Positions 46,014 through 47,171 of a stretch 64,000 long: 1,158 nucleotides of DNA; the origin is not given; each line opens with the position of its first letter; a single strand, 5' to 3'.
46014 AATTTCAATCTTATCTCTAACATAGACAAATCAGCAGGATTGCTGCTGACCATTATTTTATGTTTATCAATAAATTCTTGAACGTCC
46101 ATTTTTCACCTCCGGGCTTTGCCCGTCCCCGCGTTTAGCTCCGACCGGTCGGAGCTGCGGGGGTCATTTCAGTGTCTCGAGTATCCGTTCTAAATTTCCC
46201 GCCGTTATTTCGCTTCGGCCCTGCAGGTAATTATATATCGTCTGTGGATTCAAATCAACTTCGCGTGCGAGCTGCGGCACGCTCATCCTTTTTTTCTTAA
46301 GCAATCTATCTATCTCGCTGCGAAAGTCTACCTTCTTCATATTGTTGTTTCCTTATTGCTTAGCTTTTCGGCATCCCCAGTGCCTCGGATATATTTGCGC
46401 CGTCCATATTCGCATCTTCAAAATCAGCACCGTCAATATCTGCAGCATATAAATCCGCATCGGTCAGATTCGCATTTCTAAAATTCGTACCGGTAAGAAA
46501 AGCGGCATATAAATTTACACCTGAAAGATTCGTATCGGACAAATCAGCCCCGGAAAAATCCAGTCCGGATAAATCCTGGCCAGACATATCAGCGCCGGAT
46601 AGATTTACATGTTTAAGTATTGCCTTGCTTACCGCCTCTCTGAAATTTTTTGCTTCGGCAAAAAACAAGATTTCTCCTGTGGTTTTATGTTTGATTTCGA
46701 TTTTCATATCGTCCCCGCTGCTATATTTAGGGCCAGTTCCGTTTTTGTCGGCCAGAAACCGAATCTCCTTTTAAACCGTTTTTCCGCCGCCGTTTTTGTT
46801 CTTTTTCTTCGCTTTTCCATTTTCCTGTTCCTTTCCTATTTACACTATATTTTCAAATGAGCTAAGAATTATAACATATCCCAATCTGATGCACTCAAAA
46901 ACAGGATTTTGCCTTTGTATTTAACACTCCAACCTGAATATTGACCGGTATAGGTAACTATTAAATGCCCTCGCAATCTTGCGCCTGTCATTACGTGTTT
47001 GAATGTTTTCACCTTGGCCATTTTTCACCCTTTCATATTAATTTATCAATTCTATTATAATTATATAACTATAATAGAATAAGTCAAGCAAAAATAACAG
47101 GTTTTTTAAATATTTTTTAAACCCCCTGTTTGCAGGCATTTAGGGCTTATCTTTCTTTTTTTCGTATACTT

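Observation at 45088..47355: About 2.3-kb accessory cassette inserted between terL and the gpW/portal genes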

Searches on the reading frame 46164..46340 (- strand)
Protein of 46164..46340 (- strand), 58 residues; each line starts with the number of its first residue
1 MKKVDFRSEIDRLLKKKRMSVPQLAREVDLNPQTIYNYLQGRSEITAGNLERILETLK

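Call 3: search_protein_families(library=pfam, proteins=[window:46164-46340:-], max_evalue=0.1)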
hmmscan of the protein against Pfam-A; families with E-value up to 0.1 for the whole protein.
window:46164-46340:- (58 aa): 23 families
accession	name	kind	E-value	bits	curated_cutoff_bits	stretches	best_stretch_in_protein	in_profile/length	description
PF13443.12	HTH_26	-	3e-09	37.4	22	1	10-57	2-50/63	Cro/C1-type HTH DNA-binding domain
PF01381.28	HTH_3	-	3.4e-07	30.6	23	1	12-57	3-48/55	Helix-turn-helix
PF12844.13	HTH_19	-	5.5e-06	26.6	30.2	1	11-58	5-52/64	Helix-turn-helix domain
PF13560.12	HTH_31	-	9.9e-05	23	27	1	16-57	12-54/64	Helix-turn-helix domain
PF13936.12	HTH_38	-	0.00014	21.9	27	1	7-39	10-41/44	Helix-turn-helix domain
PF02796.21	HTH_7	-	0.00015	22.3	23.8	1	10-40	14-43/45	Helix-turn-helix domain of resolvase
PF21476.4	PF0610-like_N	-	0.00078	20.1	33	1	7-39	3-35/50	PF0610-like, N-terminal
PF12840.13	HTH_20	-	0.0011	19.3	27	1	11-37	10-37/51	Helix-turn-helix domain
PF24852.1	DUF7726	-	0.0014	19.1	26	1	7-41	11-45/73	Domain of unknown function (DUF7726)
PF15943.11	YdaS_toxin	-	0.0014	18.8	30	1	21-50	11-40/65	Bacterial toxin YdaS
PF13693.12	HTH_35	-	0.0019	18.6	25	1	10-42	7-39/75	Winged helix-turn-helix DNA-binding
PF13412.12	HTH_24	-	0.0028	17.6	21.9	1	13-39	12-38/48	Winged helix-turn-helix DNA-binding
PF06056.18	Terminase_5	-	0.0032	17.8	20.3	1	20-56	15-51/58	Putative ATPase subunit of terminase (gpP-like)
PF13551.12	HTH_29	-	0.0043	17.5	28.1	1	13-39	7-33/64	Winged helix-turn helix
PF08279.18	HTH_11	-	0.0048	17.2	25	1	12-40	8-37/55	HTH domain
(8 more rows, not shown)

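Call 4: search_protein_families(library=phrogs, proteins=[window:46164-46340:-], max_evalue=0.1)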
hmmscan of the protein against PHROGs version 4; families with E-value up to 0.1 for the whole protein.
window:46164-46340:- (58 aa): 28 families (the best 25 are shown)
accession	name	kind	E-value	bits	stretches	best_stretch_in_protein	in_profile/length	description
phrog_8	-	transcription regulation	9.6e-07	29.5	1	7-54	78-125/346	transcriptional regulator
phrog_3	-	transcription regulation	2.3e-06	28.6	1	1-57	84-137/430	transcriptional repressor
phrog_925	-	DNA, RNA and nucleotide metabolism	5.4e-05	23.9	1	6-54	5-53/67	HTH DNA binding protein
phrog_4779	-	transcription regulation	0.00015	23.2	1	6-57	3-56/98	transcriptional regulator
phrog_2439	-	transcription regulation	0.00021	21.3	1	9-57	11-59/367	transcriptional regulator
phrog_1728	-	transcription regulation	0.00055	20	1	6-57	4-55/380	transcriptional regulator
phrog_147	-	transcription regulation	0.0006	21.2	1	7-55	6-55/100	transcriptional regulator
phrog_1373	-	transcription regulation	0.00078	20.5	1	6-55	64-113/166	transcriptional regulator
phrog_2967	-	transcription regulation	0.0008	20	1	2-57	7-62/225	transcriptional regulator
phrog_769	-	transcription regulation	0.00099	20.1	1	7-42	13-48/89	transcriptional repressor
phrog_4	-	transcription regulation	0.0011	19.1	1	6-57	137-184/400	transcriptional repressor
phrog_664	-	DNA, RNA and nucleotide metabolism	0.0014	19.5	1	9-49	91-131/210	DNA binding protein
phrog_4494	-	unknown function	0.0026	19.3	1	3-44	4-44/109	-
phrog_1124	-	transcription regulation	0.0044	17.6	1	9-55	12-57/177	transcriptional regulator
phrog_1337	-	DNA, RNA and nucleotide metabolism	0.0078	16.5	1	6-47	15-56/316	DNA binding protein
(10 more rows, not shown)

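Call 6: search_protein_families(library=padloc, proteins=[window:46164-46340:-], max_evalue=0.1)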
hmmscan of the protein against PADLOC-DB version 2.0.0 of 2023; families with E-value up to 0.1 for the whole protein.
window:46164-46340:- (58 aa): 12 families
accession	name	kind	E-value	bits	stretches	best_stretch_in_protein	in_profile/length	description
PDLC03665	Control_protein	-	0.0015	16.7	1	3-57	6-61/77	control protein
PDLC01434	CasR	-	0.0019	16.1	1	13-40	136-163/191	"CAS-I,CAS-II,CAS-III,CAS-IV,CAS-V,CAS-VI; associated_signaling"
PDLC04760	PDC-M64C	-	0.0022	16.3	1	3-57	24-78/93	-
PDLC04133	mad1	-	0.0024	16.2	1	16-40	3-27/60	mads_1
PDLC04758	PDC-M64B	-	0.0037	15.7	1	5-54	30-79/123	-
PDLC04775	PDC-M69A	-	0.0068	14.9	1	9-57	11-59/113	-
PDLC04142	capH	-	0.0092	15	1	5-57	6-58/103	capH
PDLC03947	RmrA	-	0.0094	12.8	1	17-57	23-63/383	-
PDLC01268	CasR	-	0.012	13.6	1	13-40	132-159/179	"CAS-I,CAS-II,CAS-III,CAS-IV,CAS-V,CAS-VI; associated_signaling"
PDLC03949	RmrA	-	0.015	12.2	1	15-57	12-54/363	-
PDLC03944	RmrA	-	0.022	11.8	1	17-58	18-59/384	-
PDLC03946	RmrA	-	0.037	10.8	1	15-57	12-54/357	-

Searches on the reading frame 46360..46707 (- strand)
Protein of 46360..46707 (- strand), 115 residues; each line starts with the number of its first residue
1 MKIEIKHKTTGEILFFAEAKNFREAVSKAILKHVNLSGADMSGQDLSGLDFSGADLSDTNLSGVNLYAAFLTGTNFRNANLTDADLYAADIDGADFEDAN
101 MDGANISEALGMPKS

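Call 3: search_protein_families(library=pfam, proteins=[window:46360-46707:-], max_evalue=0.1)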
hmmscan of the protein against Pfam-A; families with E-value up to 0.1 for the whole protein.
window:46360-46707:- (115 aa): 4 families
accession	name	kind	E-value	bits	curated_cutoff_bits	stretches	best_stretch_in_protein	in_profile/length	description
PF00805.28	Pentapeptide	-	2.5e-27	94.5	20.2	3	60-98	2-40/40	Pentapeptide repeats (8 copies)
PF13576.12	Pentapeptide_3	-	7e-10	39.4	27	2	72-106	2-44/48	Pentapeptide repeats (9 copies)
PF13599.13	Pentapeptide_4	-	3.1e-08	34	38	1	30-106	2-78/78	Pentapeptide repeat region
PF25296.1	Decapeptide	-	0.073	13.4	45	0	39-91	20-72/74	Decapeptide repeat region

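Call 4: search_protein_families(library=phrogs, proteins=[window:46360-46707:-], max_evalue=0.1)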
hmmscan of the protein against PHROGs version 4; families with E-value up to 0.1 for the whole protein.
window:46360-46707:- (115 aa): 9 families
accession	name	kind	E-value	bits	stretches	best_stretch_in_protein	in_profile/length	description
phrog_7713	-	unknown function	2.4e-16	60.3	2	65-108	31-74/103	-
phrog_31265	-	unknown function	4.5e-16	60.5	2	26-107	51-132/264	-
phrog_923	-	unknown function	6.7e-15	54.9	1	24-109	787-874/990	-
phrog_15350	-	unknown function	1.3e-11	45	1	16-109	146-239/494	-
phrog_31567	-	unknown function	3e-10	41.2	1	2-69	9-73/151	-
phrog_12514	-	unknown function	4.6e-09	37.1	1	29-110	164-245/287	-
phrog_30240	-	unknown function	8.4e-07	29.1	1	28-107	177-256/438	-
phrog_7653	-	unknown function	3.5e-06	26.6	1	8-108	180-284/782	-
phrog_37032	-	unknown function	0.071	14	0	39-60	8-29/110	-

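Call 6: search_protein_families(library=padloc, proteins=[window:46360-46707:-], max_evalue=0.1)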
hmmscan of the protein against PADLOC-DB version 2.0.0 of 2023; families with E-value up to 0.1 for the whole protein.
window:46360-46707:- (115 aa): 0 families

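Call 26: find_related_loci(query=window:46360-46707:-, collection=viral_contigs, flank=6000)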
Query window:46360-46707:- (115 aa) in viral_contigs; peptide patterns used: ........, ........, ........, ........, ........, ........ (x = any residue, [..] = any of these).
10 stretches matched a pattern; 7 encode a relative of the query (tblastn E <= 1e-3); 7 distinct loci.
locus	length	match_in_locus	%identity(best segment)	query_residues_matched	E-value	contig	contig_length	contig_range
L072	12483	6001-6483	46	1-109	4e-26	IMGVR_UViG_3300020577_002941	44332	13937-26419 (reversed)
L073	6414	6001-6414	42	1-109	5e-22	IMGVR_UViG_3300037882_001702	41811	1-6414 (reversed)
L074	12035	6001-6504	43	1-109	1e-20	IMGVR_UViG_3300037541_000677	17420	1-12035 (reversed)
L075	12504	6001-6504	43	1-109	1e-20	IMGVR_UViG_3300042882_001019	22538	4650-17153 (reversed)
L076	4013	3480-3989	36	1-109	2e-19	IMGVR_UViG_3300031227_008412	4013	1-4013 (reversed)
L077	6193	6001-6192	45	1-62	6e-10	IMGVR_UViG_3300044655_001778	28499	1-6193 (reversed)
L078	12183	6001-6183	45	1-109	2e-9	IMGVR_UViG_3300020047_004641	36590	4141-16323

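Call 36: search_solved_structures(query=window:46360-46707:-, max_evalue=0.001, show_alignments=1)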
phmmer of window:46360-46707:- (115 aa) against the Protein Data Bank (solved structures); distinct sequences matched with E-value up to 0.001: 30.
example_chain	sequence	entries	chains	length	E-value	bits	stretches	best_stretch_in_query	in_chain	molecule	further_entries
4yfo_A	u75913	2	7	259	3.3e-30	107.4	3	27-107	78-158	beta1_ex1 | 6beta1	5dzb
4yei_A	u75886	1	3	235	1.4e-25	92.6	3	28-107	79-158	beta1mut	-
4yc5_A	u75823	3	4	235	4.6e-25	90.9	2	27-107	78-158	beta1 | beta1 protein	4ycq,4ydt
5dns_A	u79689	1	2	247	1e-23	86.5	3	25-108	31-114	t1428 beta1 loop design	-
5dra_A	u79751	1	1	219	7.9e-23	83.7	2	26-109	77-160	3beta1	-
5dn0_A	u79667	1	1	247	9.6e-23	83.4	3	7-109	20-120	beta1 t1555 loop variant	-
5dqa_A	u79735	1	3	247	2.3e-21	79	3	25-108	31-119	t3284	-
3du1_X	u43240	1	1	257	1.3e-19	73.4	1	23-93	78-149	All3740 protein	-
5di5_A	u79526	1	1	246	1.5e-19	73.1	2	7-109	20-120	beta1 t801 loop variant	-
2j8k_A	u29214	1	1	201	1.7e-19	73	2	44-110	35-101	NP275-NP276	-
2xtx_A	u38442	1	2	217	2.2e-12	50.1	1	37-106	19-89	QNRB1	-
2xtw_A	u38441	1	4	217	2.9e-12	49.7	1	37-106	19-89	QNRB1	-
2xty_A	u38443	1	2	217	4.4e-12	49.2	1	37-106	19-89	QNRB1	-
3n90_A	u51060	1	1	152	1.1e-10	44.7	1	38-108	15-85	Thylakoid lumenal 15 kDa protein 1, chloroplastic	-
2o6w_A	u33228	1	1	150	5e-10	42.6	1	30-109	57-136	Repeat Five Residue (Rfr) protein or pentapeptide repeat protein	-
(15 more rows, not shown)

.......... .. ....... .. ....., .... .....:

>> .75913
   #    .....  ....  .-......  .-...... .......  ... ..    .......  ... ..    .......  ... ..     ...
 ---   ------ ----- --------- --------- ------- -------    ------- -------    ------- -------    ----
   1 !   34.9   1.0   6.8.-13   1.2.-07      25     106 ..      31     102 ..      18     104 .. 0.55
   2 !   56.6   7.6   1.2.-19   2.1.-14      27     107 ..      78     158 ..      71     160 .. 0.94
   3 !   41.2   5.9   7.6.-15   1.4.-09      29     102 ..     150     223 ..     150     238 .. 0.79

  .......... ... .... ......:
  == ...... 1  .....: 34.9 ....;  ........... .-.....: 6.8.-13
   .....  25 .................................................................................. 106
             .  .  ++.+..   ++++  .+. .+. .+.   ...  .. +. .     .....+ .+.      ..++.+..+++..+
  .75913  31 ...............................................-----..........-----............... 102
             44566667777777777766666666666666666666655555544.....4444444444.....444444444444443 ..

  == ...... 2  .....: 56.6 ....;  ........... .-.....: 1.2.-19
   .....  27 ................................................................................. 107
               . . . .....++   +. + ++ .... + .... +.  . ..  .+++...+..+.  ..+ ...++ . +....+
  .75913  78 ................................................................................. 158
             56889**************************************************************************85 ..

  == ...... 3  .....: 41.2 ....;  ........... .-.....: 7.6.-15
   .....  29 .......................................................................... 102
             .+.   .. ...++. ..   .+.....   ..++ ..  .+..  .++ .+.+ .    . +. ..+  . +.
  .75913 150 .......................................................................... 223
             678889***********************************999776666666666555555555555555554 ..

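Call 38: find_homologous_proteins(query=window:46360-46707:-, max_evalue=1e-8)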
Query window:46360-46707:- (115 aa): 42 proteins with E <= 1e-8 among 178 candidates.
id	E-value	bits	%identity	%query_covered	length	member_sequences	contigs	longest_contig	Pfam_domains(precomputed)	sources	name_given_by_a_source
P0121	1.1e-19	88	49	69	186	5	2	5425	PF13576.13,PF13599.14,PF00805.29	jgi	-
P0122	4.1e-17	80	46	92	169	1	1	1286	PF13576.13,PF13599.14,PF00805.29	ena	-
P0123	1.2e-15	75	49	63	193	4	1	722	PF13576.13,PF13599.14,PF00805.29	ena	-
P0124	4.7e-15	73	38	94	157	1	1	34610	PF13576.13,PF13599.14,PF00805.29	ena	-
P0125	1.7e-14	71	52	77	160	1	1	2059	PF13576.13,PF00805.29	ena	-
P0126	1.6e-13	68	46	79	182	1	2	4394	PF13576.13,PF13599.14,PF00805.29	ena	-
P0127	2.9e-13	68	46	85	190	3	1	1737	PF13576.13,PF13599.14,PF00805.29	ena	-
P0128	5.4e-13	67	39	71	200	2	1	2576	PF13576.13,PF13599.14,PF00805.29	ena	-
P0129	8.5e-13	66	45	66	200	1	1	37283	PF13576.13,PF13599.14,PF00805.29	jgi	jgi:uncharacterized protein YjbI with pentapeptide repeats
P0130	1.6e-12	65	49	71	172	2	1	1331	PF13576.13,PF13599.14,PF00805.29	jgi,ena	-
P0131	3.1e-12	64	43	80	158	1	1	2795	PF00805.29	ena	-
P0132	4.6e-12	64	40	80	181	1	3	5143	PF13576.13,PF13599.14,PF00805.29,PF25296.2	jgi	jgi:uncharacterized protein YjbI with pentapeptide repeats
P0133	5.0e-12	64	44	63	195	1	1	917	PF13576.13,PF13599.14,PF00805.29,PF25296.2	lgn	-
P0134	7.3e-12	63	44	71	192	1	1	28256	PF13576.13,PF13599.14,PF00805.29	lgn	-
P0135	7.9e-12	63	52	62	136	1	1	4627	PF13599.14,PF00805.29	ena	-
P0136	1.4e-11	62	47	81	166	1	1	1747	PF13576.13,PF13599.14,PF00805.29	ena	-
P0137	2.7e-11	61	39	93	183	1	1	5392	PF13576.13,PF13599.14,PF00805.29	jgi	jgi:hypothetical protein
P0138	9.5e-11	59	38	78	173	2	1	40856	PF13576.13,PF13599.14,PF00805.29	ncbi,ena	-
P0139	1.0e-10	59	47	67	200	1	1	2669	PF13576.13,PF13599.14,PF00805.29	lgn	-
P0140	1.2e-10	59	44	63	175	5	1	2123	PF13576.13,PF13599.14,PF00805.29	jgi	jgi:uncharacterized protein YjbI with pentapeptide repeats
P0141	1.2e-10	59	46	75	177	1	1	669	PF13576.13,PF13599.14,PF00805.29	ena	-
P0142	1.7e-10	59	36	82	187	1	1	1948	PF13576.13,PF13599.14,PF00805.29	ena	-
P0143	2.4e-10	58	52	45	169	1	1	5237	PF13576.13,PF13599.14,PF00805.29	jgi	jgi:uncharacterized protein YjbI with pentapeptide repeats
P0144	2.6e-10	58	34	71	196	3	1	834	PF13599.14,PF00805.29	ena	-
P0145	4.7e-10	57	57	60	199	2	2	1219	PF00805.29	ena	-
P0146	4.9e-10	57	43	69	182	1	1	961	PF13599.14,PF00805.29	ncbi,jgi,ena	-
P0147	6.0e-10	57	43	72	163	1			PF13576.13,PF13599.14,PF00805.29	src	-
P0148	6.1e-10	57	51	63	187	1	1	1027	PF00805.29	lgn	-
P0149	7.3e-10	57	42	60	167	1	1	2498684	PF13576.13,PF13599.14,PF00805.29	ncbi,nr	ncbi:pentapeptide repeat-containing protein [Phormidium sp. CLA17]|nr:pentapeptide repeat-containing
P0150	1.1e-9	56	37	89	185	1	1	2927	PF13576.13,PF13599.14,PF00805.29,PF25296.2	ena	-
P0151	1.6e-9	55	42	60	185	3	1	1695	PF13576.13,PF13599.14,PF00805.29,PF25296.2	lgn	-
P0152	2.3e-9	55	49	64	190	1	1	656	PF13576.13,PF13599.14,PF00805.29,PF25296.2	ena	-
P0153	2.4e-9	55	47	66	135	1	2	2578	PF13576.13,PF13599.14,PF00805.29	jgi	jgi:uncharacterized protein YjbI with pentapeptide repeats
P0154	2.6e-9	55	41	60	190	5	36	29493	PF13576.13,PF13599.14,PF00805.29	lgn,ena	-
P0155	3.0e-9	55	42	81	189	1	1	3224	PF13576.13,PF13599.14,PF00805.29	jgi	jgi:hypothetical protein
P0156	3.2e-9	55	44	69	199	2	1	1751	PF13576.13,PF13599.14,PF00805.29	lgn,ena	-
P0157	3.5e-9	54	39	68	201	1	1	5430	PF13576.13,PF13599.14,PF00805.29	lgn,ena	-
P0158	4.8e-9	54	39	88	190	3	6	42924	PF13576.13,PF13599.14,PF00805.29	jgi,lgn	jgi:hypothetical protein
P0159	6.6e-9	54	45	79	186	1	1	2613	PF13576.13,PF13599.14,PF00805.29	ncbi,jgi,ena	-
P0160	7.2e-9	53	40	84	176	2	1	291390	PF13576.13,PF13599.14,PF00805.29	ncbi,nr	ncbi:pentapeptide repeat-containing protein, partial [Rhodococcus sp. BP-241]|nr:pentapeptide repeat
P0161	7.6e-9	53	39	75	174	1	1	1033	PF13576.13,PF13599.14,PF00805.29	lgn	-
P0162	9.4e-9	53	46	69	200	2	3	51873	PF13576.13,PF13599.14,PF00805.29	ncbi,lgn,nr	ncbi:MAG: pentapeptide repeat-containing protein [Rhodospirillaceae bacterium]|nr:pentapeptide repea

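Call 75: find_encoding_contigs(protein=P0124, flank=5000, max_places=2)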
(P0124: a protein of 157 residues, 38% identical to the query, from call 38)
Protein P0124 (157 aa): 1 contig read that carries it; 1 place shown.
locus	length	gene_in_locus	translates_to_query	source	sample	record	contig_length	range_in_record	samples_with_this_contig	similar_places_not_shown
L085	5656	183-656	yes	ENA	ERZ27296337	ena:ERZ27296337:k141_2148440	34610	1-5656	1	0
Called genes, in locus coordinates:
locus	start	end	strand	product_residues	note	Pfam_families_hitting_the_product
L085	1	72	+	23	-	?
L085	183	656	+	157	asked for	PF00805:Pentapeptide, PF13599:Pentapeptide_4, PF00805:Pentapeptide, PF13576:Pentapeptide_3 (weak), PF00805:Pentapeptide (weak)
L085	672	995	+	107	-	-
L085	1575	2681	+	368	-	PF00145:DNA_methylase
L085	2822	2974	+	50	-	-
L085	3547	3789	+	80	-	-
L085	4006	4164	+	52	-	-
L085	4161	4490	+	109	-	-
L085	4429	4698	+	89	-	-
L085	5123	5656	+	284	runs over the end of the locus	-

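Call 76: find_encoding_contigs(protein=P0158, flank=5000, max_places=2)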
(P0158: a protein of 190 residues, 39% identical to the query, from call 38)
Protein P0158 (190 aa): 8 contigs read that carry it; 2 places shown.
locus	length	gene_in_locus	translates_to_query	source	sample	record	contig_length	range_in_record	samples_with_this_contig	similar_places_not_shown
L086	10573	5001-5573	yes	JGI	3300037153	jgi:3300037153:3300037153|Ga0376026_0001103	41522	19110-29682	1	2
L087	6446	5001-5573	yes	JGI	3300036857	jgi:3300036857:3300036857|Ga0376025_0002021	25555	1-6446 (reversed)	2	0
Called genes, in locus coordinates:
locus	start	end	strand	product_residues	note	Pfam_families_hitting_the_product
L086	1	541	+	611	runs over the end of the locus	PF02543:Carbam_trans_N, PF16861:Carbam_trans_C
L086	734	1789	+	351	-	PF04055:Radical_SAM, PF13186:SPASM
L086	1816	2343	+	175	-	PF00702:Hydrolase, PF12710:HAD (weak), PF08645:PNK3P (weak), PF13419:HAD_2 (weak), PF13242:Hydrolase_like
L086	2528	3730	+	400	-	PF00657:Lipase_GDSL (weak), PF13472:Lipase_GDSL_2 (weak)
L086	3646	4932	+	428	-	-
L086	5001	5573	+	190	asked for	PF13576:Pentapeptide_3 (faint), PF13599:Pentapeptide_4, PF00805:Pentapeptide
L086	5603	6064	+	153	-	PF00293:NUDIX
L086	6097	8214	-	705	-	-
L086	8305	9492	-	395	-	PF01041:DegT_DnrJ_EryC1, PF00155:Aminotran_1_2, PF00266:Aminotran_5 (weak)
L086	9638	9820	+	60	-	-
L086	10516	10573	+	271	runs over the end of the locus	-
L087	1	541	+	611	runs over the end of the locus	PF02543:Carbam_trans_N, PF16861:Carbam_trans_C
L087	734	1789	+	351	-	PF04055:Radical_SAM, PF13186:SPASM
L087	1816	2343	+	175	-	PF00702:Hydrolase, PF12710:HAD (weak), PF08645:PNK3P (weak), PF13419:HAD_2 (weak), PF13242:Hydrolase_like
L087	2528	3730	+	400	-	PF00657:Lipase_GDSL (weak), PF13472:Lipase_GDSL_2 (weak)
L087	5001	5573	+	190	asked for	PF13576:Pentapeptide_3 (faint), PF13599:Pentapeptide_4, PF00805:Pentapeptide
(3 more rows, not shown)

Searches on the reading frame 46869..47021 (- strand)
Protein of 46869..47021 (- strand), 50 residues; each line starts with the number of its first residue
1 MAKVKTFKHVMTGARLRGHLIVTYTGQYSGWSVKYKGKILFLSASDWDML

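Call 3: search_protein_families(library=pfam, proteins=[window:46869-47021:-], max_evalue=0.1)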
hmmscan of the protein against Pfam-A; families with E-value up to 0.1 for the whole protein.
window:46869-47021:- (50 aa): 0 families

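Call 4: search_protein_families(library=phrogs, proteins=[window:46869-47021:-], max_evalue=0.1)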
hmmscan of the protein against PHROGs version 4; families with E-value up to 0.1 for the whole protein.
window:46869-47021:- (50 aa): 0 families

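Call 6: search_protein_families(library=padloc, proteins=[window:46869-47021:-], max_evalue=0.1)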
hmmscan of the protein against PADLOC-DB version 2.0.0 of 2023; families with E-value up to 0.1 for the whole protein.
window:46869-47021:- (50 aa): 0 families
